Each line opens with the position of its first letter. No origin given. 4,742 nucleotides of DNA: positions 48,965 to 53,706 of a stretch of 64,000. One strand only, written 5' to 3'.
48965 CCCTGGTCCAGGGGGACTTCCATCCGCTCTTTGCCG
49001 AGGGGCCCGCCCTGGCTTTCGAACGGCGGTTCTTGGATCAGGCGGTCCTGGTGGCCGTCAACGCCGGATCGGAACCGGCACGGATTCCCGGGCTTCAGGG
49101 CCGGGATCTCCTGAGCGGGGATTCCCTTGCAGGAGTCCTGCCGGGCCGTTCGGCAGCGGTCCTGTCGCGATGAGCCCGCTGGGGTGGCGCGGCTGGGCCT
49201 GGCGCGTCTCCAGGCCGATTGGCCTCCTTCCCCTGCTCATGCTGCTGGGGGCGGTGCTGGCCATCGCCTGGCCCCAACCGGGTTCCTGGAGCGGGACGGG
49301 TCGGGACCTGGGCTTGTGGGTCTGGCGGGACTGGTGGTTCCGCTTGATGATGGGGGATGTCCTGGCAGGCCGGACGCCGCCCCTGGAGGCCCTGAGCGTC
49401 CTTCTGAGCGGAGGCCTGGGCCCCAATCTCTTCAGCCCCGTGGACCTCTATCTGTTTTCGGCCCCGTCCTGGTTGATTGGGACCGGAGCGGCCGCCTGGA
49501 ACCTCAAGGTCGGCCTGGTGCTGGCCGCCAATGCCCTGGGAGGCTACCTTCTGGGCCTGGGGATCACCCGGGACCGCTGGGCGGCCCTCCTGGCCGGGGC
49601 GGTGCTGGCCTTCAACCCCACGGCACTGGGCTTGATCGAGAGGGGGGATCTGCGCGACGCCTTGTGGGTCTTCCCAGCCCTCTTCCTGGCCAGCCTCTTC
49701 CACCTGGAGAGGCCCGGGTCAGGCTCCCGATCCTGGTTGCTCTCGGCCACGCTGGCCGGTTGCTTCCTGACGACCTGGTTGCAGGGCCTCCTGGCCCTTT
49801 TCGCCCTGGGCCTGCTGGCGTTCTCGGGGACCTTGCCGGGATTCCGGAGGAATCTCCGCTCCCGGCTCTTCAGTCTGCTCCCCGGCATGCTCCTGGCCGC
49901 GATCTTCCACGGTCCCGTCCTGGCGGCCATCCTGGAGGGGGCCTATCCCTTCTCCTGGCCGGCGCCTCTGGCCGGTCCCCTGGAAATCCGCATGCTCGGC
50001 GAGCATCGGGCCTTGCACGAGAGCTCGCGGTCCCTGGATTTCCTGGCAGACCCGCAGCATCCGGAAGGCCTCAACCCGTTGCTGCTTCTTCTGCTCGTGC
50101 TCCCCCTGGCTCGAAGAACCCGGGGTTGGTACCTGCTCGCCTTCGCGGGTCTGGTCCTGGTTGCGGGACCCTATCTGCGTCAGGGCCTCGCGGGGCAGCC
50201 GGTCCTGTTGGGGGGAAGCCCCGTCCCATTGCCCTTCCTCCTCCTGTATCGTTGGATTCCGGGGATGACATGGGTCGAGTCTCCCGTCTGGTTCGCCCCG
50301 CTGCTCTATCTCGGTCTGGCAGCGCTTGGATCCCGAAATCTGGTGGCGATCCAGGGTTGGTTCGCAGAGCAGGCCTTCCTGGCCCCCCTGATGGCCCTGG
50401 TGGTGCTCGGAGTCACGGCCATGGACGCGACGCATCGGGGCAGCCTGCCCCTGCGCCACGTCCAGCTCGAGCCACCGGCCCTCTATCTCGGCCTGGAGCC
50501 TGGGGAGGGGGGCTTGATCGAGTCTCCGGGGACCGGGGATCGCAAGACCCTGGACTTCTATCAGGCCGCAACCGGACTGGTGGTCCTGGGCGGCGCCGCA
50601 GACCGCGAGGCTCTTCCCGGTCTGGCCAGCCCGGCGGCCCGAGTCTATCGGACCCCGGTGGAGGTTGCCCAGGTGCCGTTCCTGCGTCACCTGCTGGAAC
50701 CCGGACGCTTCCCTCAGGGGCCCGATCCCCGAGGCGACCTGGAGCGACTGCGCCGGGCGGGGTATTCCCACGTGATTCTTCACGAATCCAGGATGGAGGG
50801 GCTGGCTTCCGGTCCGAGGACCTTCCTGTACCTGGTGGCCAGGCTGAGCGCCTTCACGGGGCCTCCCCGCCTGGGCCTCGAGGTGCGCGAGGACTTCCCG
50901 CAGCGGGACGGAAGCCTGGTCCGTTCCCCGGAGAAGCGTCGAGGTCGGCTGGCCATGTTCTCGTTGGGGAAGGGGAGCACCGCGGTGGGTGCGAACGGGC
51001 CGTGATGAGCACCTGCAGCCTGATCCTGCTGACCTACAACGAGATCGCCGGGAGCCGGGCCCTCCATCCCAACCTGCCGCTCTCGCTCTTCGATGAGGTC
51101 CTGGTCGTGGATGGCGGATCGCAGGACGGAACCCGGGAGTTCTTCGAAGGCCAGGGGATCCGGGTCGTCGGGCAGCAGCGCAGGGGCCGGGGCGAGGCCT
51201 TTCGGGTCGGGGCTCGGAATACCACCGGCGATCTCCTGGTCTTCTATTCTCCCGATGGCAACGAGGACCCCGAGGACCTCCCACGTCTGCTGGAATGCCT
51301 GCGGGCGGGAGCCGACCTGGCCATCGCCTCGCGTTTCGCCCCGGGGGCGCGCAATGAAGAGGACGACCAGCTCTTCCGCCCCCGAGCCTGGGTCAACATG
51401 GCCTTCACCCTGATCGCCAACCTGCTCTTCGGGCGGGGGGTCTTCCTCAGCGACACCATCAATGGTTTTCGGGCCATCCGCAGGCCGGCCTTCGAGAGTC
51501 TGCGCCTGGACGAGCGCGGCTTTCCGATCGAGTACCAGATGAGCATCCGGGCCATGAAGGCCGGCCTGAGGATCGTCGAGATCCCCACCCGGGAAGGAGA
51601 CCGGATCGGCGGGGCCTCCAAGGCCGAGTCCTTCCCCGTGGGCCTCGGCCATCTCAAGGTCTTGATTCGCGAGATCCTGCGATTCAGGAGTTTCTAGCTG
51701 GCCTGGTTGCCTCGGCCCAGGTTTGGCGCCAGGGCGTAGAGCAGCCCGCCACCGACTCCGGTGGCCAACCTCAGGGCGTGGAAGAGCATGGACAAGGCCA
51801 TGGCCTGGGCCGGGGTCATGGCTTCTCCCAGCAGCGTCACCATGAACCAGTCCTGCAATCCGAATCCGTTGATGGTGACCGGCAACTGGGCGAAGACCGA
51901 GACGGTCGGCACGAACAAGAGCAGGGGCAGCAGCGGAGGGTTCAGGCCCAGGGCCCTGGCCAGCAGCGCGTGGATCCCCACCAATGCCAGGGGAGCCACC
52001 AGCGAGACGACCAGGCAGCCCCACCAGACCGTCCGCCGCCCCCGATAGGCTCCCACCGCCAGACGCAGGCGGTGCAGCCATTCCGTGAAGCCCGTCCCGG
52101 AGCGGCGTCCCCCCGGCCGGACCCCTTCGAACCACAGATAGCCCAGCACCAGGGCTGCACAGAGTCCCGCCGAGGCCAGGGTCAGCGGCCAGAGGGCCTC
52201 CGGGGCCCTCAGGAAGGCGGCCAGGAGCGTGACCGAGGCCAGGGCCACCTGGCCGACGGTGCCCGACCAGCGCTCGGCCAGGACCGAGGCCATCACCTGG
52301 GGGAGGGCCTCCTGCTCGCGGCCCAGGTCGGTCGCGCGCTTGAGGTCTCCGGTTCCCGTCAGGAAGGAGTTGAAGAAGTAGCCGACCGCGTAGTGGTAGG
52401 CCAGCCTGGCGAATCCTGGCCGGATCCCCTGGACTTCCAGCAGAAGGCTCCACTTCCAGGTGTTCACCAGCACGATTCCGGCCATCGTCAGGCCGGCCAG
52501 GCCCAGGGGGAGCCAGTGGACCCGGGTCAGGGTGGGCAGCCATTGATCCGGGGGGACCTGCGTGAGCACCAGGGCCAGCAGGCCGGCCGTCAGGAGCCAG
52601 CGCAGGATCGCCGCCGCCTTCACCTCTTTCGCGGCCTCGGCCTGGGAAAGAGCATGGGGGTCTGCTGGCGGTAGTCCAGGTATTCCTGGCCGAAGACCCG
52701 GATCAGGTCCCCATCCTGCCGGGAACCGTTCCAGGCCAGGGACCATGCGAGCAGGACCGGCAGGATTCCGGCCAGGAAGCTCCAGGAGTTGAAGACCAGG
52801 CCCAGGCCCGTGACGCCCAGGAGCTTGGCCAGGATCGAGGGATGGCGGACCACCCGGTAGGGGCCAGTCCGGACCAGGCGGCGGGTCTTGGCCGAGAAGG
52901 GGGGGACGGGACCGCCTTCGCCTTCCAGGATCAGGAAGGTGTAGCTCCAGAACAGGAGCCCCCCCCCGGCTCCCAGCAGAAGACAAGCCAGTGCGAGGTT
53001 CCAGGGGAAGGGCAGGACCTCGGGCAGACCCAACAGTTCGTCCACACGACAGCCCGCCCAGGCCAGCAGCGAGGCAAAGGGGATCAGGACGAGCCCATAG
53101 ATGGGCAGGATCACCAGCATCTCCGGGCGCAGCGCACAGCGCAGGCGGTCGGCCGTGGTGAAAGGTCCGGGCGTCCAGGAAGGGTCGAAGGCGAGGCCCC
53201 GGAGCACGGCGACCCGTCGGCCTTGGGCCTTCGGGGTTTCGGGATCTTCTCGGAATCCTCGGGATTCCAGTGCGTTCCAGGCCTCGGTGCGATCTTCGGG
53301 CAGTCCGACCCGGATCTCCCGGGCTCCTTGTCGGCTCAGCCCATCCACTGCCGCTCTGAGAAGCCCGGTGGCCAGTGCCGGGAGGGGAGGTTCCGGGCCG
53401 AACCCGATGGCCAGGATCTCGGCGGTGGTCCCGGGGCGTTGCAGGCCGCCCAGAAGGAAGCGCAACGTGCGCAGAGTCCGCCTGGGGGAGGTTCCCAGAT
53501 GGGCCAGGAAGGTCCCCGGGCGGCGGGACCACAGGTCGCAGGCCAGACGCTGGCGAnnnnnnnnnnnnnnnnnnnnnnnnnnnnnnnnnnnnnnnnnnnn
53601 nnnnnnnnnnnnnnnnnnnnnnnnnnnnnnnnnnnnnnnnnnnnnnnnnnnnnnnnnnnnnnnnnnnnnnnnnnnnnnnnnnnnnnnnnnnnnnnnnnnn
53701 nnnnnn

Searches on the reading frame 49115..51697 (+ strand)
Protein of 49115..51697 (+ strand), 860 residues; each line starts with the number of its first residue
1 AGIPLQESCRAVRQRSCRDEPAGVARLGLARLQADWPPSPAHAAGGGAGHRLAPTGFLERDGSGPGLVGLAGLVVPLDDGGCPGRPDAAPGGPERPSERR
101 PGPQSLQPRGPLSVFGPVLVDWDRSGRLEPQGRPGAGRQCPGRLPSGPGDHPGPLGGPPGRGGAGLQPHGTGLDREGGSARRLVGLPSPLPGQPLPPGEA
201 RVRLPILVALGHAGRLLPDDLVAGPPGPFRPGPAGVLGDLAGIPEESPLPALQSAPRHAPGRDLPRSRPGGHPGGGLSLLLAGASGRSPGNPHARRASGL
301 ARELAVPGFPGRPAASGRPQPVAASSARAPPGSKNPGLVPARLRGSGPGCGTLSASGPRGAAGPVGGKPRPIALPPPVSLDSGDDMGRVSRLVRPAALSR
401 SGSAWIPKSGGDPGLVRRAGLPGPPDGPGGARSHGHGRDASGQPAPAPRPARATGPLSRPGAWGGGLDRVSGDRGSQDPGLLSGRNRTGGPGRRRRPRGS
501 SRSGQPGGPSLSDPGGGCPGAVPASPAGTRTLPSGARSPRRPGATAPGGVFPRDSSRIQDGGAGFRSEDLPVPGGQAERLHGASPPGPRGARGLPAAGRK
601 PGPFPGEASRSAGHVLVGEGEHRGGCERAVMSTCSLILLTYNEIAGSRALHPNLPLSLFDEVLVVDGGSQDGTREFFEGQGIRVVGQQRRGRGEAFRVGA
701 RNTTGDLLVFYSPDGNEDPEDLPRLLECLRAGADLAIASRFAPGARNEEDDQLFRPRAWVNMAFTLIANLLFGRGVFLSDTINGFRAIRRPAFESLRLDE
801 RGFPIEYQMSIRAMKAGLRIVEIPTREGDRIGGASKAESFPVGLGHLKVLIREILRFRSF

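Call 87: search_protein_families(library=pfam, proteins=[window:49115-51697:+], max_evalue=0.01)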
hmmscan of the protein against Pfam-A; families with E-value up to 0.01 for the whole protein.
window:49115-51697:+ (860 aa): 1 family
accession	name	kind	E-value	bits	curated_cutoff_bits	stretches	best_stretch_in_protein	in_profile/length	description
PF00535.33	Glycos_transf_2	-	4.3e-14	53.2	23.3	1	658-794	26-165/168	Glycosyl transferase family 2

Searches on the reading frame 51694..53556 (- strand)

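Call 87: search_protein_families(library=pfam, proteins=[window:51694-53556:-], max_evalue=0.01)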
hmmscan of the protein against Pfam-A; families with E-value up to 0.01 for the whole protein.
window:51694-53556:- (620 aa): 1 family
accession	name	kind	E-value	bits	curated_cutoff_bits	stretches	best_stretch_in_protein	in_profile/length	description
PF03706.18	LPG_synthase_TM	-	2.1e-27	96.8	33.4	1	317-598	2-296/302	Lysylphosphatidylglycerol synthase TM region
